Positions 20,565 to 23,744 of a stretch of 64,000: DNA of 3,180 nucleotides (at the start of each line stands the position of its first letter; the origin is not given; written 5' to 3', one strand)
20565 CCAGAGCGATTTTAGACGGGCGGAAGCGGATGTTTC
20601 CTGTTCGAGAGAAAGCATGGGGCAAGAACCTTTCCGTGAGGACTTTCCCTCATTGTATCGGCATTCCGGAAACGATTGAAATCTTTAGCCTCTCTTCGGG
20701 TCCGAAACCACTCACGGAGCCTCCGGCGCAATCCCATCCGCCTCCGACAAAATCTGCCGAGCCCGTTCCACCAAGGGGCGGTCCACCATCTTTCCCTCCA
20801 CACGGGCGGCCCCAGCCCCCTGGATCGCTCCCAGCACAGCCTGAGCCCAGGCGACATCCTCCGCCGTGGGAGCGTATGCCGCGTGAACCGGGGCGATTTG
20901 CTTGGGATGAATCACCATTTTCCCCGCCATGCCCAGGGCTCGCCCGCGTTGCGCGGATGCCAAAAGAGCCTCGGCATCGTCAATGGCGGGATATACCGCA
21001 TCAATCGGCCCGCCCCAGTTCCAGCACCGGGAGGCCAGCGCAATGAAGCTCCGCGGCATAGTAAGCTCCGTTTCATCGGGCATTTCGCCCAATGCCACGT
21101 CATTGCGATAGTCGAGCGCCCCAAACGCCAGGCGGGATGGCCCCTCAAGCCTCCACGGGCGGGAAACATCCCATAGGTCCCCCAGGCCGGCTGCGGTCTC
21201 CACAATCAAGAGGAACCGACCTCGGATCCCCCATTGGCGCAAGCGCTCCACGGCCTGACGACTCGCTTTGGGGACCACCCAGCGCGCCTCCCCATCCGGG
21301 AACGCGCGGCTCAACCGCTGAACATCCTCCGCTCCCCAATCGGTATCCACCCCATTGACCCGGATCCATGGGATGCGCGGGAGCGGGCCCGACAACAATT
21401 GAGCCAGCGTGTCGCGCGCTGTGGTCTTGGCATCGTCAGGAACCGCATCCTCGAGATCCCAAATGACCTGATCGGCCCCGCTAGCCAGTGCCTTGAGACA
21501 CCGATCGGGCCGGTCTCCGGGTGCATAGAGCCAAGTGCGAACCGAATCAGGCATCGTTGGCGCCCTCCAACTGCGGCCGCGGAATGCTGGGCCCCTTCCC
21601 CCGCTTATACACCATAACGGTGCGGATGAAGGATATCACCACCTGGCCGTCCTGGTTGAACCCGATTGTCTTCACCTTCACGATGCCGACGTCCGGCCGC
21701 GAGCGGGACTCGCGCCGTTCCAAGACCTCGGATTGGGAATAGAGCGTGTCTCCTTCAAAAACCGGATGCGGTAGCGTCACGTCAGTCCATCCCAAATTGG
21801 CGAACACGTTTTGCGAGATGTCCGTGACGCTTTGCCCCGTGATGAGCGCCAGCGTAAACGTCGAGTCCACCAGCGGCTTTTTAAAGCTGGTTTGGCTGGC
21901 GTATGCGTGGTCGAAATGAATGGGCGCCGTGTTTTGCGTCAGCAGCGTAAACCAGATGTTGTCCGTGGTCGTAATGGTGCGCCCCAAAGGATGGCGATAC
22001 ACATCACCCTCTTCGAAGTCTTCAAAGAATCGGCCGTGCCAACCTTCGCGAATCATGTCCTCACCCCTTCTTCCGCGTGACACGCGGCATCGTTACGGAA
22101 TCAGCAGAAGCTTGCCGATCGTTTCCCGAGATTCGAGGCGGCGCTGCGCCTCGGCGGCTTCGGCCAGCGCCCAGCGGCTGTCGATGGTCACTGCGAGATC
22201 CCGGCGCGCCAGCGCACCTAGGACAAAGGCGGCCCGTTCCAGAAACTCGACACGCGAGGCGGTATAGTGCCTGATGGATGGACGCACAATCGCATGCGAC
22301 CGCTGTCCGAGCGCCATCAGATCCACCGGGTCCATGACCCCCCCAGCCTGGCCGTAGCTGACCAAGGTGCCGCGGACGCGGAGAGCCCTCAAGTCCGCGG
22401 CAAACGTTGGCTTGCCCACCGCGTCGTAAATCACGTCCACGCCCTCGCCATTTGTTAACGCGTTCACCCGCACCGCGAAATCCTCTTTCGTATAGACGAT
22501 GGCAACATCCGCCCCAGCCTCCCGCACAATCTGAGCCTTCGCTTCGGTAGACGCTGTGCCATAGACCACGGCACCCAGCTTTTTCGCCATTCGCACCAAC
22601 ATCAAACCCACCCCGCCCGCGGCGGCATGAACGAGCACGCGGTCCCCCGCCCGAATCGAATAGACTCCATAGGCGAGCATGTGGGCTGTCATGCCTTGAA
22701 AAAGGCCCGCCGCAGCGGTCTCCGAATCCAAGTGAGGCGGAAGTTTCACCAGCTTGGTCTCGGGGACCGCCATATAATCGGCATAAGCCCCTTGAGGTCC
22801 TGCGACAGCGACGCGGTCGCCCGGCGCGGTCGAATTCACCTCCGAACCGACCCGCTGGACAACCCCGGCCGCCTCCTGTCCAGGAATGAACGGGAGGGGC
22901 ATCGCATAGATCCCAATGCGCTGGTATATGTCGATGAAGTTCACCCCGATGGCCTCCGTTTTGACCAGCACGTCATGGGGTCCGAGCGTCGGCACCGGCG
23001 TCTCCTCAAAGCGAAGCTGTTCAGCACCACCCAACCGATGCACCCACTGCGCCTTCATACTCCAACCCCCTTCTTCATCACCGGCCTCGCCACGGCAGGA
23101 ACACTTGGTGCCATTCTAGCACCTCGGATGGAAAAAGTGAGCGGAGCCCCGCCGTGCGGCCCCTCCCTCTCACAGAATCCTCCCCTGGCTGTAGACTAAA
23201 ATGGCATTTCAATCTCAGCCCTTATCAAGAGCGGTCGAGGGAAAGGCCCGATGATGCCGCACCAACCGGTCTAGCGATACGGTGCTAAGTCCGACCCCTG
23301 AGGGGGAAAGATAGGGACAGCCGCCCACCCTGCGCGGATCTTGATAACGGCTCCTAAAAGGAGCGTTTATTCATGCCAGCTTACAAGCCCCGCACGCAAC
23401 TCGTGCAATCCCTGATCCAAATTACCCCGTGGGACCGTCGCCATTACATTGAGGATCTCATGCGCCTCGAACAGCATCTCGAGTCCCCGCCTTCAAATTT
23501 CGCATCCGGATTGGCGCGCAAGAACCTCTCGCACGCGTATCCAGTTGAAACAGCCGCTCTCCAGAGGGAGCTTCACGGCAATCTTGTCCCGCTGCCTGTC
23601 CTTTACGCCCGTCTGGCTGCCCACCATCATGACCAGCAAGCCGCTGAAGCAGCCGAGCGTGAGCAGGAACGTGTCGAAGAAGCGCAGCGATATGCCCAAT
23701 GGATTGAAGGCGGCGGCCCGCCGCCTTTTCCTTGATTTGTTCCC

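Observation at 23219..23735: SAM-I riboswitch controlling a 120-aa orphan gene with no known sulfur or methionine function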

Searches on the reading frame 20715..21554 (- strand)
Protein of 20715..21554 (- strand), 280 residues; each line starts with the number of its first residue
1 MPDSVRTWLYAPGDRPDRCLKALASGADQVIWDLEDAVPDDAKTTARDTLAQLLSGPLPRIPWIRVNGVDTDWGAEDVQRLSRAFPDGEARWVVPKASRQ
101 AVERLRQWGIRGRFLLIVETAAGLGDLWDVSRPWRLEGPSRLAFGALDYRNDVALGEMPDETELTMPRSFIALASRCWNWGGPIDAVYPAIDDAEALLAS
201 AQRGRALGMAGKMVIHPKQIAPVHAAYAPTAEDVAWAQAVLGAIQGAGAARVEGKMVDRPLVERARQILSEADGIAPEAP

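Call 4: search_protein_families(library=pfam, proteins=[window:20715-21554:-], max_evalue=0.1)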
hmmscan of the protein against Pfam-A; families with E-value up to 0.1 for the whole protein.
window:20715-21554:- (280 aa): 2 families
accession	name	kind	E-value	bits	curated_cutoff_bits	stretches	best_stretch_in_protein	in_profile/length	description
PF03328.21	HpcH_HpaI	-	6.8e-23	81.5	25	1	6-217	1-221/221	HpcH/HpaI aldolase/citrate lyase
PF15617.12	C-C_Bond_Lyase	-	5.1e-13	49.3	28.4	1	197-272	238-315/320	C-C_Bond_Lyase of the TIM-Barrel fold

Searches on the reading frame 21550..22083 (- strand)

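Call 4: search_protein_families(library=pfam, proteins=[window:21550-22083:-], max_evalue=0.1)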
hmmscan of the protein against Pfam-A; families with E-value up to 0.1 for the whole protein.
window:21550-22083:- (178 aa): 3 families
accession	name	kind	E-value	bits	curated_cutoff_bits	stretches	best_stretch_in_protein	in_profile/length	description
PF19315.5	MC_hydratase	-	4.3e-23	82.4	26.5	1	16-161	20-167/353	Mesaconyl-CoA hydratase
PF01575.25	MaoC_dehydratas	-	1.1e-19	70.7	27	1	25-138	6-118/123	MaoC like domain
PF13452.11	FAS1_DH_region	-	7.7e-07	29.8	22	1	49-150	26-130/132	FAS1-like, dehydratase domain region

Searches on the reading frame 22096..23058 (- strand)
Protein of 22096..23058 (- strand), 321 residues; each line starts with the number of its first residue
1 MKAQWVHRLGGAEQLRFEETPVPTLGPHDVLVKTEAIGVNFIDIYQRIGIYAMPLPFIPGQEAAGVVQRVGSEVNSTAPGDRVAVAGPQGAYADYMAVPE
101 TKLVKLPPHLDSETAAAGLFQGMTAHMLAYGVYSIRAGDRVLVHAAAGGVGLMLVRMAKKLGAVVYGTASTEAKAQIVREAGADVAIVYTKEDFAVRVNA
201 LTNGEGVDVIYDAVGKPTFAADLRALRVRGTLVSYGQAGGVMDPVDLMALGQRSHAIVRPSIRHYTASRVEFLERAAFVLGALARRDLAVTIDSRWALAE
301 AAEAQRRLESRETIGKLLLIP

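Call 4: search_protein_families(library=pfam, proteins=[window:22096-23058:-], max_evalue=0.1)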
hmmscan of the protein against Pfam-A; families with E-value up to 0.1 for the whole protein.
window:22096-23058:- (321 aa): 5 families
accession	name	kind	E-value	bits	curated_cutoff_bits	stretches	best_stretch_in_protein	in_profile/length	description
PF00107.32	ADH_zinc_N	-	2.2e-24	86.3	31.8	1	149-257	1-109/129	Zinc-binding dehydrogenase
PF13602.12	ADH_zinc_N_2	-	6.3e-20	72.9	27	1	182-319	2-134/134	Zinc-binding dehydrogenase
PF08240.17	ADH_N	-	5.9e-19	68.7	23.5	1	26-107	1-103/104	Alcohol dehydrogenase GroES-like domain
PF16884.10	ADH_N_2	-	0.017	15.5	31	1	12-105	15-107/108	N-terminal domain of oxidoreductase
PF16450.11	Prot_ATP_ID_OB_C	-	0.034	14.4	23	0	101-148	22-49/56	Proteasomal ATPase OB C-terminal domain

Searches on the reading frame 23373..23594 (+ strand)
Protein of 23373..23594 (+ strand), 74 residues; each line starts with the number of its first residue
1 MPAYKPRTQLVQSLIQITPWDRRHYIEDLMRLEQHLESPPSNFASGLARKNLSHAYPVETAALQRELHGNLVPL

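Call 88: predict_structure(alignment_id=A7)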
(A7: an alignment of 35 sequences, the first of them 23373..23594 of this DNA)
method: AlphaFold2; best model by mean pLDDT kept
length: 74 residues; sequences in the alignment: 35
mean_pLDDT: 83.6   pTM: 0.66
mean pLDDT of the five models: 83.6, 82.9, 80.9, 80.3, 79.7
residues with pLDDT >= 90: 12; 70-90: 56; 50-70: 5; < 50: 1
segments of 3 or more residues with pLDDT < 50: none
pLDDT, mean of each block of 10 residues (from residue 1): 71 85 88 86 87 91 86 63
secondary structure, 60 per line:
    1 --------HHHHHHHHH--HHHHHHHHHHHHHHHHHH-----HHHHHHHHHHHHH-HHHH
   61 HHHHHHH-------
elements in order: H9-17 H20-37 H43-55 H57-67

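Call 91: fold_search(model_id=the predicted structure, library=pdb)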
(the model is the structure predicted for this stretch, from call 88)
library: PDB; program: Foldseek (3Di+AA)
matches with E <= 10: 20; with E <= 0.001: 0
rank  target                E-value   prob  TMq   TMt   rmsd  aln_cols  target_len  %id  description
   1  1lrz                  2.1e+00  0.12  0.33  0.09  10.4        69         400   22  x-ray crystal structure of staphylococcus aureus femA (released 2002-09-04)
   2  7tlo_B                4.4e+00  0.13  0.43  0.11   6.8        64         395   12  X-ray crystal structure of substrate free cytochrome P450 CYP142A3 from Mycobacterium Marinum (released 2022-09-14)
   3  9unn_B                4.4e+00  0.09  0.30  0.04  10.4        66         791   11  native NMDA receptor-GluN1/N2A-S3 in the closed state (released 2026-02-18)
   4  8kbb_A                4.6e+00  0.09  0.28  0.19   9.3        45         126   22  Structure of apo-CmTad1 (released 2024-08-07)
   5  4ce4_R                6.2e+00  0.08  0.37  0.27   6.6        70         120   13  39S large subunit of the porcine mitochondrial ribosome (released 2013-12-18)
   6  6rwt                  6.2e+00  0.07  0.32  0.16   9.4        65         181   17  Crystal structure of the Cbp3 homolog from Brucella abortus (released 2019-09-18)
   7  2xkr                  6.6e+00  0.12  0.44  0.11   7.3        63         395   14  Crystal Structure of Mycobacterium tuberculosis CYP142: A novel cholesterol oxidase (released 2010-09-29)
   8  2q5z_B                7.0e+00  0.04  0.26  0.22   9.5        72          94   15  Crystal structure of iMazG from Vibrio DAT 722: Ntag-iMazG (P43212) (released 2007-10-09)
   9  7uq2_D                7.0e+00  0.03  0.27  0.24  12.7        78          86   14  Vs.4 from T4 phage in complex with cGAMP (released 2023-02-08)
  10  1m5i                  7.4e+00  0.07  0.32  0.25   8.7        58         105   19  Crystal Structure of the coiled coil region 129-250 of the tumor suppressor gene product APC (released 2002-11-20)
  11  1nkl_MODEL_1_A        7.9e+00  0.06  0.27  0.26   5.8        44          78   11  NK-LYSIN FROM PIG, NMR, 20 STRUCTURES (released 1997-06-16)
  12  7tlo_A                8.4e+00  0.09  0.44  0.11   6.8        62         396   13  X-ray crystal structure of substrate free cytochrome P450 CYP142A3 from Mycobacterium Marinum (released 2022-09-14)
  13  3j9x_1                8.4e+00  0.08  0.39  0.28   6.6        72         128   18  A Virus that Infects a Hyperthermophile Encapsidates A-Form DNA (released 2015-06-03)
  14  7uav_D                8.4e+00  0.06  0.30  0.21   9.1        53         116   17  Structure of Clostridium botulinum prophage Tad1 in apo state (released 2022-10-05)
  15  6ofg_A                8.9e+00  0.06  0.35  0.34   9.1        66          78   12  In vitro polymerized PrgI V67A filaments (released 2019-07-10)
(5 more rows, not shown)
